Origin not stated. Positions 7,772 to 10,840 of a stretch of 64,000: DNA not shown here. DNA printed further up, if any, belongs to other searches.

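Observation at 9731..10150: STAND/NLR-like core with completely eroded Walker A and Walker B in the 922-aa protein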

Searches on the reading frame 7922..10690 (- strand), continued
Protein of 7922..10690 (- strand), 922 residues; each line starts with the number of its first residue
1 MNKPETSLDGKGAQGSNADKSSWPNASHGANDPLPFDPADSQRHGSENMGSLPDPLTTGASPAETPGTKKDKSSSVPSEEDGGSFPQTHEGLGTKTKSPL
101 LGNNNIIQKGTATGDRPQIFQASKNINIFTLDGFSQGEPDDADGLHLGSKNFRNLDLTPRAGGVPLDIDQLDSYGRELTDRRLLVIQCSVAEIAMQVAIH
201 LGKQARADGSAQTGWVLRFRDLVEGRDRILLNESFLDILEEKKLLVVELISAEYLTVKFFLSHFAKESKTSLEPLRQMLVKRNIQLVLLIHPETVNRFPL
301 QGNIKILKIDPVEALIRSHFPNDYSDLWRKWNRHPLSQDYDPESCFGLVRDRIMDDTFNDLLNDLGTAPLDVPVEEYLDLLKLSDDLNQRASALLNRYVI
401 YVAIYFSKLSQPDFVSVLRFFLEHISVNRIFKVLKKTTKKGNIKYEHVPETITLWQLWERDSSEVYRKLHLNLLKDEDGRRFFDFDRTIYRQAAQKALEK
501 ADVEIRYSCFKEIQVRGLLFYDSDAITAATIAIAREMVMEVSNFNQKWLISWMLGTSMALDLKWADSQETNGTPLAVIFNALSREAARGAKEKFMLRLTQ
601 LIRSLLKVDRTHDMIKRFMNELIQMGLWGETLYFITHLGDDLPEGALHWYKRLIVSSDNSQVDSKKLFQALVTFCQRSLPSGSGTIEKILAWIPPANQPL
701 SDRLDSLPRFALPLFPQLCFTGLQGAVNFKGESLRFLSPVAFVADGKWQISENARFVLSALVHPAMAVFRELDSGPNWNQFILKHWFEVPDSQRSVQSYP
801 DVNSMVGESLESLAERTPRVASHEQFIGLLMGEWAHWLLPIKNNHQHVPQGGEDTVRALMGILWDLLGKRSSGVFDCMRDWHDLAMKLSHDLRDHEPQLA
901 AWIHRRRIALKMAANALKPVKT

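Call 49: fold_search(model_id=the predicted structure, library=pdb)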
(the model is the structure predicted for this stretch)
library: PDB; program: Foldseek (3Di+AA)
matches with E <= 10: 485; with E <= 0.001: 2
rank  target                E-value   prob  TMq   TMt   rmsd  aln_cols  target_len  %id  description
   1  9zjs_B                1.6e-06  1.00  0.22  0.20  19.5       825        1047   10  Human sterile alpha motif domain-containing protein 9 (SAMD9), asymmetric dimer "shell" shape (released 2026-02-25)
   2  8dgc_A                5.2e-04  0.91  0.14  0.07  30.8      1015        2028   12  Avs3 bound to phage PhiV-1 terminase (released 2022-08-03)
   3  8bob_C                4.9e-03  0.97  0.17  0.29  13.4       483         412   11  Structural basis for negative regulation of the maltose system (released 2023-10-18)
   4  2a5y_C                6.6e-03  0.99  0.15  0.31  18.4       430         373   10  Structure of a CED-4/CED-9 complex (released 2005-10-11)
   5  2fna_A                1.0e-02  0.97  0.13  0.28  16.2       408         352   11  Crystal structure of an archaeal aaa+ atpase (sso1545) from sulfolobus solfataricus p2 at 2.00 A resolution (released 2006-02-07)
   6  7kzq_U                1.0e-02  0.41  0.12  0.10  26.2       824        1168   10  Structure of the human Fanconi anaemia Core-ID complex (released 2021-03-10)
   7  3c2h_B                1.1e-02  0.69  0.15  0.20  22.0       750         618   12  Crystal Structure of SYS-1 at 2.6A resolution (released 2008-05-20)
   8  2pft                  1.7e-02  0.38  0.11  0.15  25.1       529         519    9  The Crystal Structure of Mouse Exo70 Reveals Unique Features of the Mammalian Exocyst (released 2007-05-22)
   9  5ujm_B                2.1e-02  0.90  0.10  0.25  15.1       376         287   10  Structure of the active form of human Origin Recognition Complex and its ATPase motor module (released 2017-02-08)
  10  8zp5_B                2.1e-02  0.80  0.12  0.22  14.2       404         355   10  Cryo-EM structure of origin recognition complex (Orc5 basic patch mutations) with ARS1 DNA bound (released 2025-04-16)
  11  5wc2                  2.4e-02  0.87  0.11  0.23  14.5       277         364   10  Crystal Structure of ADP-bound human TRIP13 (released 2018-04-25)
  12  2h4m_A                2.6e-02  0.51  0.12  0.13  19.9       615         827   12  Karyopherin Beta2/Transportin-M9NLS (released 2006-10-24)
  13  6xte_A                2.6e-02  0.25  0.11  0.10  23.4       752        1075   11  Human karyopherin RanBP5 (isoform-1) (released 2020-04-22)
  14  8j07_t                2.7e-02  0.60  0.10  0.20  17.4       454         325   13  96nm repeat of human respiratory doublet microtubule and associated axonemal complexes (released 2023-07-26)
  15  9dtr_T                2.8e-02  0.28  0.10  0.12  25.5       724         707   10  Structure of the yeast post-catalytic P complex spliceosome at 2.3 Angstrom resolution (released 2024-12-25)
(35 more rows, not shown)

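Call 69: search_protein_families(library=pfam, proteins=[L001:13374-15263:+, L001:15266-15913:+, L003:13747-15480:+, L003:15512-16543:+, L006:8762-10270:+, L006:10355-10969:+, L007:6849-8813:+, L001:11010-13304:+, L006:6486-8765:+, L006:2194-3414:+], max_evalue=0.1)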
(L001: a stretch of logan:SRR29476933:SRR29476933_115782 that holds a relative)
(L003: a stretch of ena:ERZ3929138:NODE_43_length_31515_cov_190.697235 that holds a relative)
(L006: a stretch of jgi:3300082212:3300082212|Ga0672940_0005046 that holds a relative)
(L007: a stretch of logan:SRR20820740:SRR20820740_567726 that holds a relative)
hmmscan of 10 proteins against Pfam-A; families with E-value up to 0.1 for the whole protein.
L001:13374-15263:+ (629 aa): 7 families
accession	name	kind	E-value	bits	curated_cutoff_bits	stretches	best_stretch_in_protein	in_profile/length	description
PF01618.21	MotA_ExbB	-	0.00028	21.1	22.9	0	183-216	38-71/127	MotA/TolQ/ExbB proton channel family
PF12054.13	DUF3535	-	0.019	14.6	26.2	1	470-533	240-305/448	Domain of unknown function (DUF3535)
PF10046.14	BLOC1_2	-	0.025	15.4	33.4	0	543-587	47-93/96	Biogenesis of lysosome-related organelles complex-1 subunit 2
PF07889.17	DUF1664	-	0.05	14.1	34.6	0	456-518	39-116/124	Protein of unknown function (DUF1664)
PF24915.1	Spectrin_SESTD1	-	0.072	13.9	27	0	488-544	30-86/110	SESTD1-like, spectrin repeat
PF11285.13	DUF3086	-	0.084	12.4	24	0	496-534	3-41/277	Protein of unknown function (DUF3086)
PF04632.18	FUSC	-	0.09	11.8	30.9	1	478-617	236-369/660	Fusaric acid resistance protein family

L001:15266-15913:+ (215 aa): 5 families
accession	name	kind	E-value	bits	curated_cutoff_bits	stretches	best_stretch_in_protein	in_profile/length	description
PF08286.16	Spc24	-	0.0095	16.6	25.3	1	66-109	2-44/109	Spc24 subunit of Ndc80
PF25224.1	DUF7842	-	0.022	15.9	27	1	52-119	15-84/96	Domain of unknown function (DUF7842)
PF14362.11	DUF4407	-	0.022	14.5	31.3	1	56-118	107-170/297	Domain of unknown function (DUF4407)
PF02183.23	HALZ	-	0.029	15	28.1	1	86-111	9-34/43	Homeobox associated leucine zipper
PF25762.1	HAUS1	-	0.085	13.1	40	1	36-104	97-164/236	HAUS augmin-like complex subunit 1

L003:13747-15480:+ (577 aa): 9 families
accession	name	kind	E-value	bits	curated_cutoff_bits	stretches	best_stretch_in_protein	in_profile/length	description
PF01618.21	MotA_ExbB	-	0.00048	20.3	22.9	0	188-221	38-71/127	MotA/TolQ/ExbB proton channel family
PF04513.17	Baculo_PEP_C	-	0.0028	18.2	38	1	449-538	37-120/140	Baculovirus polyhedron envelope protein, PEP, C terminus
PF10046.14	BLOC1_2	-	0.003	18.3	33.4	1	470-546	15-94/96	Biogenesis of lysosome-related organelles complex-1 subunit 2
PF14712.11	Snapin_Pallidin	-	0.0098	16.8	29.6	0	497-544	24-72/89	Snapin/Pallidin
PF21725.3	T7SS_signal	-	0.011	16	27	0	378-511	29-158/241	Putative T7SS secretion signal domain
PF01442.23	Apolipoprotein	-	0.053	13.7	90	0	329-430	62-139/190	Apolipoprotein A1/A4/E domain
PF05531.17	NPV_P10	-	0.062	14.2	29.8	0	463-501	23-61/75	Nucleopolyhedrovirus P10 protein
PF07321.17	YscO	-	0.07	13.6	28.8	0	467-513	65-111/149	Type III secretion protein YscO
PF04136.21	COG3_N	-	0.078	13.3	27.9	0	467-545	3-84/147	Conserved oligomeric Golgi complex subunit 3, N-terminal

L003:15512-16543:+ (343 aa): 20 families
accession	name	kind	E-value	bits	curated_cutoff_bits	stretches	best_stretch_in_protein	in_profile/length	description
PF13166.12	AAA_13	-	0.0024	17.1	36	1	48-208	320-474/713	AAA domain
PF04108.17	ATG17_like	-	0.0049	16.8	43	1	83-157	19-94/355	Autophagy protein ATG17-like domain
PF22638.1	FlgK_D1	-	0.0072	16.4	28.6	1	97-150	43-96/233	Flagellar hook-associated protein FlgK helical domain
PF25762.1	HAUS1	-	0.011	16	40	1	74-161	114-201/236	HAUS augmin-like complex subunit 1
PF00846.24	Hanta_nucleocap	-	0.011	15.2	27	1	90-200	4-107/428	Hantavirus nucleocapsid protein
PF08702.15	Fib_alpha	-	0.012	16.3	29.9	1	76-158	30-116/143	Fibrinogen alpha/beta chain family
PF08216.17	CTNNBL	-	0.013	14.3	27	1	39-152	324-437/474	Catenin-beta-like, Arm-motif containing nuclear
PF10593.14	Z1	-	0.019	15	25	1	51-162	15-117/228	Z1 domain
PF10046.14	BLOC1_2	-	0.032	15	33.4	0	110-155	45-90/96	Biogenesis of lysosome-related organelles complex-1 subunit 2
PF15112.11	DUF4559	-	0.035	14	27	1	72-161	166-249/305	Domain of unknown function (DUF4559)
PF10498.14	IFT57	-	0.037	13.4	40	1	77-152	239-311/360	Intra-flagellar transport protein 57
PF20651.3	EXOC6_Sec15_N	-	0.041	14.3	27.2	1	75-150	9-91/170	Exocyst complex component EXOC6/Sec15, N-terminal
PF04399.18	Glutaredoxin2_C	-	0.042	14.1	32.8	0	119-161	39-82/130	Glutaredoxin 2, C terminal domain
PF16888.10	YwqH-like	-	0.043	14.5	33.7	0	115-151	65-102/123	YwqH-like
PF14282.11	FlxA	-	0.051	14.1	26.3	1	95-164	17-83/101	FlxA-like protein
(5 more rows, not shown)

L006:8762-10270:+ (502 aa): 7 families
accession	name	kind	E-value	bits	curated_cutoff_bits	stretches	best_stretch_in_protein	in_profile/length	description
PF01618.21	MotA_ExbB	-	7.6e-05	22.9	22.9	1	173-257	49-126/127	MotA/TolQ/ExbB proton channel family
PF04949.18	Transcrip_act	-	0.031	14.6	27.5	0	367-430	62-125/154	Transcriptional activator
PF11083.13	Relaxase_C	-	0.036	14.7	30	0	276-324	12-61/125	C-terminal helical hairpin domain from relaxase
PF17749.6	MIP-T3_C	-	0.059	13.8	25.8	0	281-337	95-151/154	Microtubule-binding protein MIP-T3 C-terminal region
PF02961.22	SAM_BAF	-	0.081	13.9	25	0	344-421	7-84/88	Barrier to autointegration factor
PF07889.17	DUF1664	-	0.084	13.4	34.6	0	280-333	43-96/124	Protein of unknown function (DUF1664)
PF02014.22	Reeler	-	0.097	13.6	21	0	309-355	24-69/131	Reeler domain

L006:10355-10969:+ (204 aa): 1 family
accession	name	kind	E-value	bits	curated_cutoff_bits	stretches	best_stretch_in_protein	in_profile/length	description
PF00691.25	OmpA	-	0.0063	17.3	27.2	1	92-171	15-81/98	OmpA family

L007:6849-8813:+ (654 aa): 8 families
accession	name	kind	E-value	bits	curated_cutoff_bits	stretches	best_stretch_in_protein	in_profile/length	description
PF01618.21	MotA_ExbB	-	2.9e-06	27.5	22.9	1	132-204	9-87/127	MotA/TolQ/ExbB proton channel family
PF01442.23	Apolipoprotein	-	0.00032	20.9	90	1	436-512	87-164/190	Apolipoprotein A1/A4/E domain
PF07889.17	DUF1664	-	0.0027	18.2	34.6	1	459-546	37-124/124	Protein of unknown function (DUF1664)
PF20492.3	ERM_helical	-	0.028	14.9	40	1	470-561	24-114/120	Ezrin/radixin/moesin, alpha-helical domain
PF12018.13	FAP206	-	0.07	12.9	33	1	498-616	35-143/272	Domain of unknown function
PF11395.13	bCoV_NS7B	-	0.071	13.4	25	0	15-41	6-32/43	Betacoronavirus NS7B protein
PF04799.18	Fzo_mitofusin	-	0.072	13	27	1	440-508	78-146/161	fzo-like conserved region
PF24564.1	DUF7605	-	0.079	13.3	27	0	369-434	63-127/183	Domain of unknown function (DUF7605)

L001:11010-13304:+ (764 aa): 1 family
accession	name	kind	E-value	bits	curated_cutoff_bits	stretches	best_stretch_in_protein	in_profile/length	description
PF17315.7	FMP23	-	0.041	15.1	27.6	0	112-160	18-66/118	Found in mitochondrial proteome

L006:6486-8765:+ (759 aa): 2 families
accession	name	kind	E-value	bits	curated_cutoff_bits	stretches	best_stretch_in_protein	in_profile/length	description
PF01145.31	Band_7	-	0.00028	21.4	23.6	0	199-264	81-131/176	SPFH domain / Band 7 family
PF18493.6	DUF5617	-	0.049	14.2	26.3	0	561-623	8-69/90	Domain of unknown function (DUF5617)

L006:2194-3414:+ (406 aa): 2 families
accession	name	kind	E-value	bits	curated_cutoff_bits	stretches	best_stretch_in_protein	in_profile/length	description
PF12770.12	CHAT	-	1.7e-35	123.3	24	1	71-342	3-282/289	CHAT domain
PF14538.11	Raptor_N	-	0.026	14.8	27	1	153-239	26-115/151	Raptor N-terminal CASPase like domain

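Call 70: search_protein_families(library=padloc, proteins=[L001:13374-15263:+, L001:15266-15913:+, L003:13747-15480:+, L003:15512-16543:+, L006:8762-10270:+, L006:10355-10969:+, L007:6849-8813:+, L001:11010-13304:+, L006:3569-6415:+, L006:6486-8765:+], max_evalue=0.01)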
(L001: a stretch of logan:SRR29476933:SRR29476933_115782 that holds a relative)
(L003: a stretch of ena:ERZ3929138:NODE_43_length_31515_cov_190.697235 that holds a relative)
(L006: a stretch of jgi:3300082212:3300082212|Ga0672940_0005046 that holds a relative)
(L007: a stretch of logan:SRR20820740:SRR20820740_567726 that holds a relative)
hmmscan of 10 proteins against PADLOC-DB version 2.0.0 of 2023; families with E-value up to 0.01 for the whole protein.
L001:13374-15263:+ (629 aa): 5 families
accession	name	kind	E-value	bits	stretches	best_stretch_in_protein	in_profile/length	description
PDLC00601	ZorA1|ZorA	-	0.00032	17.5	1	325-601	361-626/699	MotA/ExbB/TolQ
PDLC00635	ZorA2|ZorA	-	0.0019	15.3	0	256-449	82-192/505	MotA/ExbB/TolQ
PDLC03865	LmuB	-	0.0029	13.8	1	381-579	308-487/1007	-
PDLC00638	ZorA2|ZorA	-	0.0056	13.5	0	199-220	51-72/545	MotA/ExbB/TolQ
PDLC03859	LmuB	-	0.0064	13.7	0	388-580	295-456/611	-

L001:15266-15913:+ (215 aa): 1 family
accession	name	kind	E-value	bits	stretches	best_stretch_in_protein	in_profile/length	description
PDLC00612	ZorB1|ZorB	-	4.2e-05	21.2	1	3-121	11-108/293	MotB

L003:13747-15480:+ (577 aa): 8 families
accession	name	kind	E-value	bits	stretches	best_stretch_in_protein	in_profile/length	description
PDLC00635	ZorA2|ZorA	-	8.2e-06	23.1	0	264-435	83-262/505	MotA/ExbB/TolQ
PDLC00598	ZorA1|ZorA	-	0.00034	17.1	1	329-538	389-578/663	MotA/ExbB/TolQ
PDLC00599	ZorA1|ZorA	-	0.00043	17.1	1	382-522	387-535/631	MotA/ExbB/TolQ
PDLC00647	ZorA3|ZorA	-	0.0024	14.4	1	269-511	161-343/780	MotA/ExbB/TolQ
PDLC03859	LmuB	-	0.0047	14.2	1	357-542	278-460/611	-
PDLC03863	LmuB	-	0.0083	12.8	0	447-538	214-304/610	-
PDLC00601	ZorA1|ZorA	-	0.0096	12.6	0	382-520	470-601/699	MotA/ExbB/TolQ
PDLC00595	ZorA1|ZorA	-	0.0097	12.7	0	258-526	176-430/487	MotA/ExbB/TolQ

L003:15512-16543:+ (343 aa): 21 families
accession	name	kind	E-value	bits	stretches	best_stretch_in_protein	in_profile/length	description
PDLC03859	LmuB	-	6.1e-06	23.7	1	44-152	181-478/611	-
PDLC03864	LmuB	-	0.00014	18.6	1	72-160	402-489/657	-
PDLC04892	PDC-S06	-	0.00017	18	1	47-201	423-580/843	-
PDLC02668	DndD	-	0.00028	18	1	52-203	373-529/659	DndD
PDLC03863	LmuB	-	0.00066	16.5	1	48-155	205-308/610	-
PDLC02730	PbeC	-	0.001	15.9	1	44-205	382-537/651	PbeC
PDLC00512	JetC1|JetC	-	0.0015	14.7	1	45-198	644-803/1123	DUF3584 domain; MukB-like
PDLC04890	PDC-S06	-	0.0016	15.1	1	85-149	403-467/732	-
PDLC00503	JetC1|JetC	-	0.0019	14.3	1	48-188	654-794/1146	DUF3584 domain; MukB-like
PDLC04894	PDC-S06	-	0.0021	14.7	1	39-161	325-447/740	-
PDLC00551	JetC2|JetC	-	0.0024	13.7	1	46-197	892-1031/1365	DUF3584 domain; MukB-like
PDLC04886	PDC-S06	-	0.0025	14.7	1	45-149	362-467/727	-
PDLC03865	LmuB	-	0.0026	14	1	61-200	633-774/1007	-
PDLC02722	PbeC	-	0.003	14.3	1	63-169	367-474/643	PbeC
PDLC03924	MkoC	-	0.0037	13.4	1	58-157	379-483/1136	-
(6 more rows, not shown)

L006:8762-10270:+ (502 aa): 4 families
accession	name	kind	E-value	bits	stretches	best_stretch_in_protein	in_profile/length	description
PDLC00647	ZorA3|ZorA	-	5.6e-15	52.8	1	183-472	121-384/780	MotA/ExbB/TolQ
PDLC00648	ZorA3|ZorA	-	7.4e-12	42.8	2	332-478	238-384/692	MotA/ExbB/TolQ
PDLC00601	ZorA1|ZorA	-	5.5e-07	26.6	1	183-241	145-203/699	MotA/ExbB/TolQ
PDLC00597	ZorA1|ZorA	-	1.6e-06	25.1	1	179-450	114-387/683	MotA/ExbB/TolQ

L006:10355-10969:+ (204 aa): 0 families

L007:6849-8813:+ (654 aa): 1 family
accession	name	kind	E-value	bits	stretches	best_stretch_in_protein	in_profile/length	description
PDLC00648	ZorA3|ZorA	-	0.00029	17.7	1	413-580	244-411/692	MotA/ExbB/TolQ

L001:11010-13304:+ (764 aa): 0 families

L006:3569-6415:+ (948 aa): 0 families

L006:6486-8765:+ (759 aa): 0 families

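Call 74: find_encoding_contigs(protein=P0002, flank=8000, max_places=2)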
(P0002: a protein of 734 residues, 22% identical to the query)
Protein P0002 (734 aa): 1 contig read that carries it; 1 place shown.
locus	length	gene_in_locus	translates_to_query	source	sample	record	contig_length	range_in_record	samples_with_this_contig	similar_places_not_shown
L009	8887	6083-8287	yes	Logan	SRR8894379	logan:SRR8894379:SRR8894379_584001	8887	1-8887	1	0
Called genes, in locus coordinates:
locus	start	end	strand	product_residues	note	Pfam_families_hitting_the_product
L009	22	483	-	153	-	-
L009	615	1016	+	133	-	PF01042:Ribonuc_L-PSP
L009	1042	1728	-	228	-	-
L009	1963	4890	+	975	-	-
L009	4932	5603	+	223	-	PF13676:TIR_2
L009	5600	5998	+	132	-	-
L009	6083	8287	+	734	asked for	-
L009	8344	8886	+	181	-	?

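Call 75: find_encoding_contigs(protein=P0008, flank=8000, max_places=2)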
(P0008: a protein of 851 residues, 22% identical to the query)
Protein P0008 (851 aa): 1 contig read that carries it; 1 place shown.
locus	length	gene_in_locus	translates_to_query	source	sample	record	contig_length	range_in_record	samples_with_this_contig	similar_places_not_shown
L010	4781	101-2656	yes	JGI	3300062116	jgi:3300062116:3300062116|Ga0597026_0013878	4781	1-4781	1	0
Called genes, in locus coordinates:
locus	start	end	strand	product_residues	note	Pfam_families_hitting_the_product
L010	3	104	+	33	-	?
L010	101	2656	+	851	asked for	-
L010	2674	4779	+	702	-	?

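Call 76: find_encoding_contigs(protein=P0014, flank=8000, max_places=2)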
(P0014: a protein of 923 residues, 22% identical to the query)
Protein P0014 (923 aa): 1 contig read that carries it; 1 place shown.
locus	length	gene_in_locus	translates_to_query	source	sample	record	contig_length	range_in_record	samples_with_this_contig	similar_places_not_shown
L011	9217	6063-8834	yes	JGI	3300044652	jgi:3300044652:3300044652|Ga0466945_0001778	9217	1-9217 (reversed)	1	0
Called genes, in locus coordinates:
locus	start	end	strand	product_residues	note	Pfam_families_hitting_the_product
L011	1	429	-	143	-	?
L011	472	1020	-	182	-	-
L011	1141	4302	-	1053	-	PF07719:TPR_2 (faint), PF13181:TPR_8 (faint), PF13374:TPR_10 (faint), PF13424:TPR_12, PF17874:TPR_MalT, PF00515:TPR_1 (weak), PF13424:TPR_12, PF12770:CHAT, +5 more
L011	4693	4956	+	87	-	-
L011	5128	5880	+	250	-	PF12770:CHAT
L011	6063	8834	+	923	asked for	-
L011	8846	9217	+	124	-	?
